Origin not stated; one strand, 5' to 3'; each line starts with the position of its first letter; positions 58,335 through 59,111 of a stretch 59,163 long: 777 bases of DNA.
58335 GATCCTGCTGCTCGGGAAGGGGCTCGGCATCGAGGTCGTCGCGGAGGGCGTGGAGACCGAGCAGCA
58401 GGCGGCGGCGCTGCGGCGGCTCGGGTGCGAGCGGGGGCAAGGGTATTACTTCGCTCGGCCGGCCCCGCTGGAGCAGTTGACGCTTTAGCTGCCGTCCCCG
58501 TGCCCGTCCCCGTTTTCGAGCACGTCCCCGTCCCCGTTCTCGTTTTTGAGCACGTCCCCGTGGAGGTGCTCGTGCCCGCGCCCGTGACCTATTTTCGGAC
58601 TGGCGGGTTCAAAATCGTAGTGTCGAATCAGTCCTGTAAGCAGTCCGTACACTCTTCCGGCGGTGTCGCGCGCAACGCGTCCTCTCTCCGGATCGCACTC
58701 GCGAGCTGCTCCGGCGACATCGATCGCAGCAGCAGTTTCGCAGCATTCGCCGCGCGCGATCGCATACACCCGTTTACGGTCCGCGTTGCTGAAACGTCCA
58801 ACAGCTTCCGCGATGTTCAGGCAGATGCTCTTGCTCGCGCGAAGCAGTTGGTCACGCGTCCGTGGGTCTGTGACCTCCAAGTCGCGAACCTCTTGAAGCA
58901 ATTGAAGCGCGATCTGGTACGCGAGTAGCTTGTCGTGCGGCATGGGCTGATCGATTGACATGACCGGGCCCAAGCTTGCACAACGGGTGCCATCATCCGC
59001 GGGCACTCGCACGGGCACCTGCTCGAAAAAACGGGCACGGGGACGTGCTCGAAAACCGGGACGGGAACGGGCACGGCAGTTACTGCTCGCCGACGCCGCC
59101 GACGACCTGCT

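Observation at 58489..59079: Four-helix-bundle (23S rRNA IVS-protein family) gene inside a 591-bp inverted-repeat cassette placed exactly between two convergent stop codons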

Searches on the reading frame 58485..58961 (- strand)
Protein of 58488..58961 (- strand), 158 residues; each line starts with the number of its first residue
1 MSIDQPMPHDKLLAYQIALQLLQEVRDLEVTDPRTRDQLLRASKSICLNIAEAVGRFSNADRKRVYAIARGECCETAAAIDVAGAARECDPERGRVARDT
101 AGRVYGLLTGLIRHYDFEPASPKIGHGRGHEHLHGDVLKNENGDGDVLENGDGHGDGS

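Call 4: search_protein_families(library=pfam, proteins=[window:58485-58943:-], max_evalue=0.01)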
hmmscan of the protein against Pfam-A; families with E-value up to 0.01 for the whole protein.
window:58485-58943:- (152 aa): 1 family
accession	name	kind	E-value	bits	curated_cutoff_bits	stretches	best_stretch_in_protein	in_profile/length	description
PF05635.17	23S_rRNA_IVP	-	5.8e-15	55.9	33.8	1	6-98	3-100/106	23S rRNA-intervening sequence protein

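Call 5: search_protein_families(library=ncbifam, proteins=[window:58485-58943:-], max_evalue=0.01)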
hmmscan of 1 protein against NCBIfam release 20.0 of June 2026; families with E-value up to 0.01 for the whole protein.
window:58485-58943:- (152 aa): 3 families
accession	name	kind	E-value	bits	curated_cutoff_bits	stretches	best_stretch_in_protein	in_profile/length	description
TIGR02436.1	TIGR02436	subfamily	1.5e-15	57.3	24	1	8-108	5-107/109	four helix bundle protein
NF008912.0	PRK12275.1-6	subfamily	9.9e-10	38.5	124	1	9-108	13-110/117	hypothetical protein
NF008911.0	PRK12275.1-2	subfamily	0.00045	20.7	137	1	7-109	8-115/118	hypothetical protein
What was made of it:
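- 58485..58961 (-): Four-helix-bundle protein gene (158 aa plus a TAA stop at 58487-58485). PF05635 and TIGR02436 score above their cut-offs (calls 4, 5).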

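Call 8: find_encoding_contigs(protein=window:58485-58943:-, flank=10000, max_places=6)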
Protein window:58485-58943:- (152 aa): 1 contig read that carries it; 1 place shown.
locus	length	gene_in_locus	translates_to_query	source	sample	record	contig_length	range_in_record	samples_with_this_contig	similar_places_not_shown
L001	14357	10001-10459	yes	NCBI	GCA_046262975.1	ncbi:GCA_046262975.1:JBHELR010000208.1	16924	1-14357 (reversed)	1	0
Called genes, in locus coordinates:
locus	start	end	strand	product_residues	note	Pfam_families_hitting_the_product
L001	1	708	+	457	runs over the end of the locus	-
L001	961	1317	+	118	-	PF05635:23S_rRNA_IVP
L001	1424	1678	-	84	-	-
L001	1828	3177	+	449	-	PF00072:Response_reg, PF01078:Mg_chelatase (faint), PF00158:Sigma54_activat, PF14532:Sigma54_activ_2, PF07728:AAA_5, PF25601:AAA_lid_14, PF02954:HTH_8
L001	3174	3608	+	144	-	-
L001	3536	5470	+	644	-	PF03705:CheR_N, PF01739:CheR, PF00989:PAS (weak), PF08448:PAS_4 (weak), PF28159:CEP89 (weak), PF00989:PAS, PF08448:PAS_4, PF13426:PAS_9, +5 more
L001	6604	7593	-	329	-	PF01339:CheB_methylest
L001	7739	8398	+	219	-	PF00072:Response_reg, PF00196:GerE, PF08281:Sigma70_r4_2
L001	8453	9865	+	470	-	PF01435:Peptidase_M48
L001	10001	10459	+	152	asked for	PF05635:23S_rRNA_IVP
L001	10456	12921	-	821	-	PF00989:PAS (weak), PF08448:PAS_4, PF13188:PAS_8, PF13426:PAS_9 (weak), PF13188:PAS_8 (weak), PF00990:GGDEF, PF00563:EAL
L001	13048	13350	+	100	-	PF11387:DUF2795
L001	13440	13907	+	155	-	PF11220:DUF3015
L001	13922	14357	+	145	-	PF25225:DUF7843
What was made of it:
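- On TIR transposon / MITE: None is among the called genes within 10 kb beyond the right edge or 4 kb on the other side (call 8).
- On Diversity-generating retroelement (Avd module): The neighbouring genes are M48, response regulators, CheB/CheR, GGDEF-EAL and DUF proteins (call 8).
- Closest known: Avd accessory protein of diversity-generating retroelements. Different: No reverse transcriptase is among the neighbouring genes (call 8).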

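Call 9: find_homologous_proteins(query=window:58488-58943:-)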
Query window:58488-58943:- (152 aa): 253 proteins with E <= 0.001 among 436 candidates; the best 120 are listed.
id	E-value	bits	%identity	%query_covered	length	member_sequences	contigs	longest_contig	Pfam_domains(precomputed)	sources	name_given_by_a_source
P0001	1.2e-96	339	100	100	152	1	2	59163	PF05635.18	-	-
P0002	5.0e-79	281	84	100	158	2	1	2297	PF05635.18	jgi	jgi:four helix bundle protein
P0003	1.6e-55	205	75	82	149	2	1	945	PF05635.18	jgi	-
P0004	1.5e-53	199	75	79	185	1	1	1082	PF05635.18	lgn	-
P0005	1.7e-51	192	68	91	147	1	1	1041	PF05635.18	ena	-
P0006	2.5e-51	192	70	83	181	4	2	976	PF05635.18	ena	-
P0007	3.3e-51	191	66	85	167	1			PF05635.18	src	-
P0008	1.1e-50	189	64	89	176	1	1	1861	PF05635.18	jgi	jgi:four helix bundle protein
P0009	2.6e-49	185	73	79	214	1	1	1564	PF05635.18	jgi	jgi:four helix bundle protein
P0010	4.4e-49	184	63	100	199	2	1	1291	PF05635.18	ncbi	-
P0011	5.4e-49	184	64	89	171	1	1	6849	PF05635.18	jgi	jgi:four helix bundle protein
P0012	7.7e-49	183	73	74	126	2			PF05635.18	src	-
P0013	9.9e-49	183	62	95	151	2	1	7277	PF05635.18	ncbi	ncbi:MAG TPA: four helix bundle protein [Myxococcales bacterium]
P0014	4.1e-48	181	63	95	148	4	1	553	PF05635.18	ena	-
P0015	1.2e-47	180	59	100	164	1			PF05635.18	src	-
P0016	1.4e-47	179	59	97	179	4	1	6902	PF05635.18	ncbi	ncbi:MAG: four helix bundle protein [Myxococcales bacterium]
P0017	1.8e-47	179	70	82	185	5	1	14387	PF05635.18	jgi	-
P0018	2.0e-47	179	61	91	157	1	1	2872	PF05635.18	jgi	-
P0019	4.0e-47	178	61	95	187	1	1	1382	PF05635.18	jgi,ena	-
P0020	6.1e-47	177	62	90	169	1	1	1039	PF05635.18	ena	-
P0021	7.3e-47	177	72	78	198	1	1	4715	PF05635.18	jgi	jgi:four helix bundle protein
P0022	8.9e-47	177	64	91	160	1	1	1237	PF05635.18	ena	-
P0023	1.3e-46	176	60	93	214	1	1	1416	PF05635.18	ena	-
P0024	2.0e-46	176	61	89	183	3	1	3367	PF05635.18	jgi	jgi:four helix bundle protein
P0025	2.2e-46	176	66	83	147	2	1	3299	PF05635.18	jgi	jgi:four helix bundle protein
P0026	5.9e-46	174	59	93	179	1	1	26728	PF05635.18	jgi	jgi:four helix bundle protein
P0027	6.1e-45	171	59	91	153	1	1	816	PF05635.18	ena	-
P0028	9.3e-45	170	66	83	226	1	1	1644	PF05635.18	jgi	-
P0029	1.0e-44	170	76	71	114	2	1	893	PF05635.18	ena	-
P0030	1.4e-44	170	65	82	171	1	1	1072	PF05635.18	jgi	jgi:four helix bundle protein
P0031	1.4e-44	170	59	91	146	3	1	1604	PF05635.18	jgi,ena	-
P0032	2.6e-44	169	61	82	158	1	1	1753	PF05635.18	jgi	jgi:four helix bundle protein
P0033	5.7e-44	168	64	78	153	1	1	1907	PF05635.18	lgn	-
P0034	8.3e-44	167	67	68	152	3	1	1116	PF05635.18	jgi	jgi:four helix bundle protein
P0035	1.8e-43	166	56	91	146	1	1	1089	PF05635.18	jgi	jgi:four helix bundle protein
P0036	7.5e-43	164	63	79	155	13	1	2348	PF05635.18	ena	-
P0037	1.4e-41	160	71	68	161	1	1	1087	PF05635.18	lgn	-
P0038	1.6e-41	160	67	81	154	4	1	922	PF05635.18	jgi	-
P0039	3.6e-41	159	58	80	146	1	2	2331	PF05635.18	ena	-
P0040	7.8e-41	157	72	66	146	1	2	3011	PF05635.18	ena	-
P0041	8.1e-41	157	56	90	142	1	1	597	PF05635.18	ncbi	-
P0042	1.2e-40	157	62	74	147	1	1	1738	PF05635.18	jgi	jgi:four helix bundle protein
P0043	2.0e-39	153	72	69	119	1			PF05635.18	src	-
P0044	1.3e-38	150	73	66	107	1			PF05635.18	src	-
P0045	5.6e-37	145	70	63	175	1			PF05635.18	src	-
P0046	5.6e-36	142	75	59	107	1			PF05635.18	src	-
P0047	2.6e-34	136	58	82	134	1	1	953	PF05635.18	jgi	jgi:four helix bundle protein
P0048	2.7e-31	127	58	71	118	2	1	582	PF05635.18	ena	-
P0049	2.7e-31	126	57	71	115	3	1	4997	PF05635.18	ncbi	-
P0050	6.7e-31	125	57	70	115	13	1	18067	PF05635.18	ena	-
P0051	7.1e-31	125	57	71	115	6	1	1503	PF05635.18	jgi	jgi:four helix bundle protein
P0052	8.8e-31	125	59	70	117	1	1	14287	PF05635.18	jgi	jgi:four helix bundle protein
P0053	1.7e-30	124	58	71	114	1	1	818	PF05635.18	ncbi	-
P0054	2.2e-30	124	56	71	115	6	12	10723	PF05635.18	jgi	jgi:four helix bundle protein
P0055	2.2e-30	124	57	70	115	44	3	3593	PF05635.18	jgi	jgi:four helix bundle protein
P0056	2.2e-30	124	58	71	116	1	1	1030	PF05635.18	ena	-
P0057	2.5e-30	123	57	70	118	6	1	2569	PF05635.18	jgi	jgi:four helix bundle protein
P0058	2.8e-30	123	57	70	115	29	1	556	PF05635.18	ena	-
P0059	6.9e-30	122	55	71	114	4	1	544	PF05635.18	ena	-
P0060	8.3e-30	122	59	70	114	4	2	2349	PF05635.18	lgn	-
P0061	1.0e-29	121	56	71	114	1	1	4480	PF05635.18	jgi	jgi:four helix bundle protein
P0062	1.1e-29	121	75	43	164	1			PF05635.18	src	-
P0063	1.5e-29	121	56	71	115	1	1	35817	PF05635.18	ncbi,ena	-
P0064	3.2e-29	120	58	70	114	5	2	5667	PF05635.18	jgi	jgi:four helix bundle protein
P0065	3.9e-29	119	56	70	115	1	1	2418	PF05635.18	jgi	jgi:four helix bundle protein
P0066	4.2e-29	119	58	70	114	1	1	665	PF05635.18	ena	-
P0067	4.3e-29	119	57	72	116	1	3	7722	PF05635.18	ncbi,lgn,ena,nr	ncbi:MAG TPA: four helix bundle protein [Myxococcales bacterium]|nr:four helix bundle protein [Myxoc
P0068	5.6e-29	119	58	70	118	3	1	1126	PF05635.18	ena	-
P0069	1.3e-28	118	56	71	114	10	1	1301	PF05635.18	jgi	jgi:four helix bundle protein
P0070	1.4e-28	118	57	70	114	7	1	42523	PF05635.18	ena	-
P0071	1.8e-28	117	57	70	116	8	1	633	PF05635.18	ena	-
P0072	2.0e-28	117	56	70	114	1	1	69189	PF05635.18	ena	-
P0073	4.7e-28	116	58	70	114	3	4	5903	PF05635.18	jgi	jgi:four helix bundle protein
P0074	4.7e-28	116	59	70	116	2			PF05635.18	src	-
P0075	5.2e-28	116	57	70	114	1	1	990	PF05635.18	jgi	jgi:four helix bundle protein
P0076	5.4e-28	116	59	70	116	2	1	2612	PF05635.18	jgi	jgi:four helix bundle protein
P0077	5.8e-28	116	56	71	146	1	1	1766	PF05635.18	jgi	jgi:four helix bundle protein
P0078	1.1e-27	115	56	70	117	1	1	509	PF05635.18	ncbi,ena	-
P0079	1.3e-27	115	56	71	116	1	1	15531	PF05635.18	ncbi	ncbi:MAG TPA: four helix bundle protein [Myxococcales bacterium]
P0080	1.4e-27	114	58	70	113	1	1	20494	PF05635.18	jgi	jgi:four helix bundle protein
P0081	1.7e-27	114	57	70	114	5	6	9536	PF05635.18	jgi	jgi:four helix bundle protein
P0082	1.8e-27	114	54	72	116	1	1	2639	PF05635.18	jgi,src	-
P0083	1.9e-27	114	56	71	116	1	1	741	PF05635.18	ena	-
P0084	2.1e-27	114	54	70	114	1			PF05635.18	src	-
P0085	2.4e-27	114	54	71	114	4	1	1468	PF05635.18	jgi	jgi:four helix bundle protein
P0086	2.6e-27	114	56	71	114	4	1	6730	PF05635.18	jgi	jgi:four helix bundle protein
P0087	3.3e-27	113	57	70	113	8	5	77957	PF05635.18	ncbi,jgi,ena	-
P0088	4.0e-27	113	56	70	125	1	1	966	PF05635.18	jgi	jgi:four helix bundle protein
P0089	5.8e-27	112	52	71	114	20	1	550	PF05635.18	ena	-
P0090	5.8e-27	112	73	48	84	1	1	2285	PF05635.18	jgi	jgi:four helix bundle protein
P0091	6.8e-27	112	55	70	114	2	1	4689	PF05635.18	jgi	jgi:four helix bundle protein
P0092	6.9e-27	112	55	72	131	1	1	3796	PF05635.18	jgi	jgi:four helix bundle protein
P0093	7.1e-27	112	56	71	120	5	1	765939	PF05635.18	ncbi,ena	-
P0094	7.3e-27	112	55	70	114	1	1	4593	PF05635.18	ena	-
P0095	9.0e-27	112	57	70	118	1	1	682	PF05635.18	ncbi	-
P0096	1.0e-26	112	54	70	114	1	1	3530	PF05635.18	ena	-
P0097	1.1e-26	112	57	72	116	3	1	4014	PF05635.18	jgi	jgi:four helix bundle protein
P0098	1.2e-26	111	56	70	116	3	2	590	PF05635.18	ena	-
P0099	1.3e-26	111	55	72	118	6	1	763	PF05635.18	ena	-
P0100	1.5e-26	111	58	70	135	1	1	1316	PF05635.18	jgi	jgi:four helix bundle protein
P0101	1.6e-26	111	55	70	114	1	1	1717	PF05635.18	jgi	-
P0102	1.6e-26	111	57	70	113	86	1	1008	PF05635.18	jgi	jgi:four helix bundle protein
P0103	1.6e-26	111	55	72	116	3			PF05635.18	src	-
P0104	1.6e-26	111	56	70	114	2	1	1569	PF05635.18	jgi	jgi:four helix bundle protein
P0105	2.1e-26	111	56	72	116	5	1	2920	PF05635.18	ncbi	ncbi:MAG: four helix bundle protein [Deltaproteobacteria bacterium]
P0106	2.2e-26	111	56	70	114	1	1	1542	PF05635.18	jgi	-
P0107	2.6e-26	110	54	71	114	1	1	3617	PF05635.18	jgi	-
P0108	3.5e-26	110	57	70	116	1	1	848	PF05635.18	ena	-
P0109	3.5e-26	110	53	72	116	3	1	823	PF05635.18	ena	-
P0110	3.5e-26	110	54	71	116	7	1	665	PF05635.18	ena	-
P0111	3.8e-26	110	57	70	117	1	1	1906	PF05635.18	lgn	-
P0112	4.0e-26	110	53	74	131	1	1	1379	PF05635.18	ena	-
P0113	4.2e-26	110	54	70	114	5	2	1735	PF05635.18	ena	-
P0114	5.1e-26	109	54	70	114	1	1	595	PF05635.18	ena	-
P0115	5.2e-26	109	56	70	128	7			PF05635.18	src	-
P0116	5.3e-26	109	55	71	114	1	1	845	PF05635.18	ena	-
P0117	6.5e-26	109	53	70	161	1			PF05635.18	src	-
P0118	7.0e-26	109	55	70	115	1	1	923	PF05635.18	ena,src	-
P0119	7.0e-26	109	56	70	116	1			PF05635.18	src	-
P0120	7.0e-26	109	55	70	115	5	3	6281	PF05635.18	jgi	jgi:four helix bundle protein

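Call 22: find_related_loci(query=A1, collection=genome_contigs, flank=3000)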
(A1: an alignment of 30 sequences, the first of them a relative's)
Query A1 (152 aa) in genome_contigs; peptide patterns used: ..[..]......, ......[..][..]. (x = any residue, [..] = any of these).
149 stretches matched a pattern; 126 encode a relative of the query (tblastn E <= 1e-3); the best 80 are kept; 80 distinct loci.
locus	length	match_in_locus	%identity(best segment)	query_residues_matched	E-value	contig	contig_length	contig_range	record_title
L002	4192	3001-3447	62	1-145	1e-54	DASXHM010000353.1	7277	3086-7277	MAG TPA_asm: Myxococcales bacterium isolate SMAG_U5193 k141_931724, whole genome shotgun sequence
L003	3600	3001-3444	59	1-148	6e-52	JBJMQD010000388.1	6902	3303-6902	MAG: Myxococcales bacterium isolate 12C18O_168h_50_P09_coass_bin_24 k141_747464, whole genome shotgun sequence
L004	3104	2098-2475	70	1-126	2e-50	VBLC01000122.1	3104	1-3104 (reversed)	MAG: Deltaproteobacteria bacterium isolate DP_25 14_0927_12_20cm_scaffold_45520, whole genome shotgun sequence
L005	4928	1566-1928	67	24-146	6e-40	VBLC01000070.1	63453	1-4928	MAG: Deltaproteobacteria bacterium isolate DP_25 14_0927_12_20cm_scaffold_384, whole genome shotgun sequence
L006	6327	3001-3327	57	1-109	5e-34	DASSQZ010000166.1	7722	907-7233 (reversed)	MAG TPA_asm: Myxococcales bacterium isolate SMAG_U476 k141_388263, whole genome shotgun sequence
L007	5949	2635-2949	55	1-120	2e-33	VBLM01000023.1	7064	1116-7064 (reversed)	MAG: Deltaproteobacteria bacterium isolate DP_35 14_0903_13_30cm_scaffold_159138, whole genome shotgun sequence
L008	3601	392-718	55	1-109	2e-32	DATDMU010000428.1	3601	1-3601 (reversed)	MAG TPA_asm: Myxococcales bacterium isolate SMAG_U419 k141_1310345, whole genome shotgun sequence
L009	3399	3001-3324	56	1-108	2e-32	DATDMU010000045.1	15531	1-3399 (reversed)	MAG TPA_asm: Myxococcales bacterium isolate SMAG_U419 k141_2119810, whole genome shotgun sequence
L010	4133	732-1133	48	1-141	2e-31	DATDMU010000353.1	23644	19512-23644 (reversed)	MAG TPA_asm: Myxococcales bacterium isolate SMAG_U419 k141_916971, whole genome shotgun sequence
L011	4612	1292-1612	52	1-107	7e-31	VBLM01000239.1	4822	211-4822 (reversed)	MAG: Deltaproteobacteria bacterium isolate DP_35 14_0903_13_30cm_scaffold_1857545, whole genome shotgun sequence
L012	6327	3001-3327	53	1-109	2e-30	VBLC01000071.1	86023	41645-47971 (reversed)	MAG: Deltaproteobacteria bacterium isolate DP_25 14_0927_12_20cm_scaffold_399, whole genome shotgun sequence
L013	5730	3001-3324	57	1-108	2e-30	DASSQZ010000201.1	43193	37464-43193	MAG TPA_asm: Myxococcales bacterium isolate SMAG_U476 k141_486947, whole genome shotgun sequence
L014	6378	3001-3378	52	1-126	7e-30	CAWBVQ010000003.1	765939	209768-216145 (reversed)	MAG: uncultured delta proteobacterium isolate MFD08416.bin.2.80 genome assembly, contig: contig_11622, whole genome shot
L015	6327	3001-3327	53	1-109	6e-30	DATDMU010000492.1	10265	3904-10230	MAG TPA_asm: Myxococcales bacterium isolate SMAG_U419 k141_1082992, whole genome shotgun sequence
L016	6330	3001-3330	54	1-110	2e-29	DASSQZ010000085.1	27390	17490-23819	MAG TPA_asm: Myxococcales bacterium isolate SMAG_U476 k141_14557, whole genome shotgun sequence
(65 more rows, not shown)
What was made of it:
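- Many 4HB loci lie at contig ends in MAGs, as repeated elements do (call 22).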

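Call 33: find_encoding_contigs(protein=P0002, flank=3000, max_places=3)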
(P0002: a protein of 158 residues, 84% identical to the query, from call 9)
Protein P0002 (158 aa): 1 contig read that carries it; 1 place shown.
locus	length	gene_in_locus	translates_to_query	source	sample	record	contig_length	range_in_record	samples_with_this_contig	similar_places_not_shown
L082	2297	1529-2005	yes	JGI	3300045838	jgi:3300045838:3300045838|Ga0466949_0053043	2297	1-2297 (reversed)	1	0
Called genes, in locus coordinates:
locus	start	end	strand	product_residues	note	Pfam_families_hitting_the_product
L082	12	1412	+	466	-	PF01435:Peptidase_M48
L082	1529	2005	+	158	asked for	PF05635:23S_rRNA_IVP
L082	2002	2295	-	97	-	?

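Call 34: find_encoding_contigs(protein=P0017, flank=3000, max_places=3)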
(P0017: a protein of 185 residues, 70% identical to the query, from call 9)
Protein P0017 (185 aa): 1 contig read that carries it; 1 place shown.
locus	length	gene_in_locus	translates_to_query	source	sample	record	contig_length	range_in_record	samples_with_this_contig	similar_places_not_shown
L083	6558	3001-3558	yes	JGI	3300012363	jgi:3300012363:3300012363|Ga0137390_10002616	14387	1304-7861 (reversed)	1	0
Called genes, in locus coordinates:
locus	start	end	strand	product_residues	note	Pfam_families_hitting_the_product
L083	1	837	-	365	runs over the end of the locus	PF00005:ABC_tran, PF02463:SMC_N (faint), PF13304:AAA_21 (faint), PF17912:OB_MalK, PF08402:TOBE_2 (weak)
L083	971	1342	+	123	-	PF03795:YCII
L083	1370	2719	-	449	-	PF00232:Glyco_hydro_1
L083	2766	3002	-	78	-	-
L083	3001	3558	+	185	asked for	PF05635:23S_rRNA_IVP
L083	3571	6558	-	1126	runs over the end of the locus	PF21958:SOGP_N, PF21250:SOGP_2nd, PF17167:Glyco_hydro_94 (weak), PF21270:SOGP_4th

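Call 35: find_encoding_contigs(protein=P0026, flank=3000, max_places=3)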
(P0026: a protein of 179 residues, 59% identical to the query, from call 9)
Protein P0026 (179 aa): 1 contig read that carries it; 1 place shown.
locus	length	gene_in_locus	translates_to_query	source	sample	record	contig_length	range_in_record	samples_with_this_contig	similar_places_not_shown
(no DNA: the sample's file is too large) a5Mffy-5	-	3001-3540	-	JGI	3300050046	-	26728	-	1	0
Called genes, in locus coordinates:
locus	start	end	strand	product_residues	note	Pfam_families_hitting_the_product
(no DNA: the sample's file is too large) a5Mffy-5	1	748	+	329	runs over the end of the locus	PF00389:2-Hacid_dh, PF02826:2-Hacid_dh_C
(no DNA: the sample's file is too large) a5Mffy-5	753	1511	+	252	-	PF09339:HTH_IclR, PF12802:MarR_2 (weak), PF01614:IclR_C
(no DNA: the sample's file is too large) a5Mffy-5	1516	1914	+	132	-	PF02962:CHMI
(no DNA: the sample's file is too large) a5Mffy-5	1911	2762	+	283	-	PF01557:FAA_hydrolase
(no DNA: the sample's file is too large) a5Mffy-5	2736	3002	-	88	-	-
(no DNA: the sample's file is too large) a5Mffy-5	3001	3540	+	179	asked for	PF05635:23S_rRNA_IVP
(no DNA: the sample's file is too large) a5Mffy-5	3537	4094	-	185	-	PF02441:Flavoprotein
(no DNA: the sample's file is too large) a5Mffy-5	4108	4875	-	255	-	PF00005:ABC_tran, PF13304:AAA_21 (faint)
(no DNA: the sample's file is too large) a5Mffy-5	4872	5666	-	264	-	PF00528:BPD_transp_1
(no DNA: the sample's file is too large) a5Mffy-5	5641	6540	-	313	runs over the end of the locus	PF09084:NMT1, PF02621:VitK2_biosynth (weak), PF13379:NMT1_2, PF12974:Phosphonate-bd (weak)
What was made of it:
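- No transposase lies within ~10 kb beyond the edge, or next to any of ~80 related loci inspected by ORF and Pfam context (calls 8, 34, 35).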

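Call 38: find_homologous_proteins(query=L001:8453-9862:+, max_evalue=1e-50)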
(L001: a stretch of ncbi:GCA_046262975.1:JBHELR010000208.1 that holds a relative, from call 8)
Query L001:8453-9862:+ (470 aa): 4498 proteins with E <= 1e-50 among 8000 candidates; the best 120 are listed.
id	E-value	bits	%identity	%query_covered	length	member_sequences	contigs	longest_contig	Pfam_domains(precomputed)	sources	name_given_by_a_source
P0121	4.5e-285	964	91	98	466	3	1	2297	PF01435.25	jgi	jgi:predicted Zn-dependent protease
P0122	1.4e-272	923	86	100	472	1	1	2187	PF01435.25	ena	-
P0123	3.9e-267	905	84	100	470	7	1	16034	PF01435.25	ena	-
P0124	6.6e-256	868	81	100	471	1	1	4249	PF01435.25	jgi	jgi:predicted Zn-dependent protease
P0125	3.2e-243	826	77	99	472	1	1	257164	PF01435.25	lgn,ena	-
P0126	9.2e-234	795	75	100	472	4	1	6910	PF01435.25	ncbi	ncbi:MAG: M48 family metalloprotease [Myxococcales bacterium]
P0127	1.3e-225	768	73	99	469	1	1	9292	PF01435.25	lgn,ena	-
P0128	2.9e-222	757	72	100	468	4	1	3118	PF01435.25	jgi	jgi:predicted Zn-dependent protease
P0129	1.1e-218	745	70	100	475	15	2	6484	PF01435.25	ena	-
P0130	2.6e-216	737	70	97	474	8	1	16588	PF01435.25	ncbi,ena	-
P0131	3.6e-216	737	69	99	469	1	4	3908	PF01435.25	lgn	-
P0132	5.6e-216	736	70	99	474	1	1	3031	PF01435.25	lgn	-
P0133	1.6e-215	735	70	98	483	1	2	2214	PF01435.25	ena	-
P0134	3.0e-215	734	74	94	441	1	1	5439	PF01435.25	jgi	jgi:predicted Zn-dependent protease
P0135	1.3e-213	728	68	99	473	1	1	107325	PF01435.25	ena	-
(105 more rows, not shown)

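Call 39: find_encoding_contigs(protein=P0123, flank=4000, max_places=2)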
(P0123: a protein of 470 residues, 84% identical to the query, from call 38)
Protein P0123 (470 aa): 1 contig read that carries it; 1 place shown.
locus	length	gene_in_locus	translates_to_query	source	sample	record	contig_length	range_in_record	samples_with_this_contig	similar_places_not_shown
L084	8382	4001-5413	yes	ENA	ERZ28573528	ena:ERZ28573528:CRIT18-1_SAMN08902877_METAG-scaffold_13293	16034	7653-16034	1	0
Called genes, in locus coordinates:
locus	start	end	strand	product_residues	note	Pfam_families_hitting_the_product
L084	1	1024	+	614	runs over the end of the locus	PF01739:CheR, PF28159:CEP89 (weak), PF00989:PAS, PF08448:PAS_4, PF13188:PAS_8 (weak), PF13426:PAS_9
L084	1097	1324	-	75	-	-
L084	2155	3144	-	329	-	PF01339:CheB_methylest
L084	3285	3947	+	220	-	PF00072:Response_reg, PF00196:GerE, PF08281:Sigma70_r4_2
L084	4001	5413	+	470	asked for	PF01435:Peptidase_M48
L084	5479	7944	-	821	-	PF00989:PAS (weak), PF08448:PAS_4, PF13188:PAS_8, PF13426:PAS_9 (weak), PF13188:PAS_8 (weak), PF00990:GGDEF, PF00563:EAL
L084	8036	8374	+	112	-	PF11387:DUF2795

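Call 40: find_encoding_contigs(protein=P0125, flank=4000, max_places=2)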
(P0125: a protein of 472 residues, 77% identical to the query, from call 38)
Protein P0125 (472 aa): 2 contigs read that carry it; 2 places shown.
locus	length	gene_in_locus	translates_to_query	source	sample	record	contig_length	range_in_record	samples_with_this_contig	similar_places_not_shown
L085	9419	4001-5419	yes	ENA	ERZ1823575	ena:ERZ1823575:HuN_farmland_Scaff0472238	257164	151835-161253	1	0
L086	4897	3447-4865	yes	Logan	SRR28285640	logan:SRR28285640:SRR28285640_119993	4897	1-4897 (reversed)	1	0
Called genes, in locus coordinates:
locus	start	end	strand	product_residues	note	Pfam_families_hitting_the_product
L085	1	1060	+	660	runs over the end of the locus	PF03705:CheR_N, PF01739:CheR, PF28159:CEP89 (weak), PF08448:PAS_4, PF00989:PAS, PF08448:PAS_4, PF13188:PAS_8 (weak), PF13426:PAS_9 (weak)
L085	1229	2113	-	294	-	-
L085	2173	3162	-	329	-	PF01339:CheB_methylest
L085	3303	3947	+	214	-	PF00072:Response_reg, PF08281:Sigma70_r4_2 (weak), PF00196:GerE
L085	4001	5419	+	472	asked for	PF01435:Peptidase_M48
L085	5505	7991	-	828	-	PF00989:PAS (faint), PF13188:PAS_8 (weak), PF08448:PAS_4 (weak), PF13188:PAS_8 (weak), PF00990:GGDEF, PF00563:EAL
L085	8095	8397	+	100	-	PF11387:DUF2795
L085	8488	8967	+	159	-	PF11220:DUF3015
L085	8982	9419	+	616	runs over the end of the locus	PF25225:DUF7843, PF13387:Lnb_N, PF25222:DUF7840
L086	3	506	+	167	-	?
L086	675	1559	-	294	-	-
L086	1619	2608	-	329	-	PF01339:CheB_methylest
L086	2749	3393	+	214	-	PF00072:Response_reg, PF08281:Sigma70_r4_2 (weak), PF00196:GerE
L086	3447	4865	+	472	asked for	PF01435:Peptidase_M48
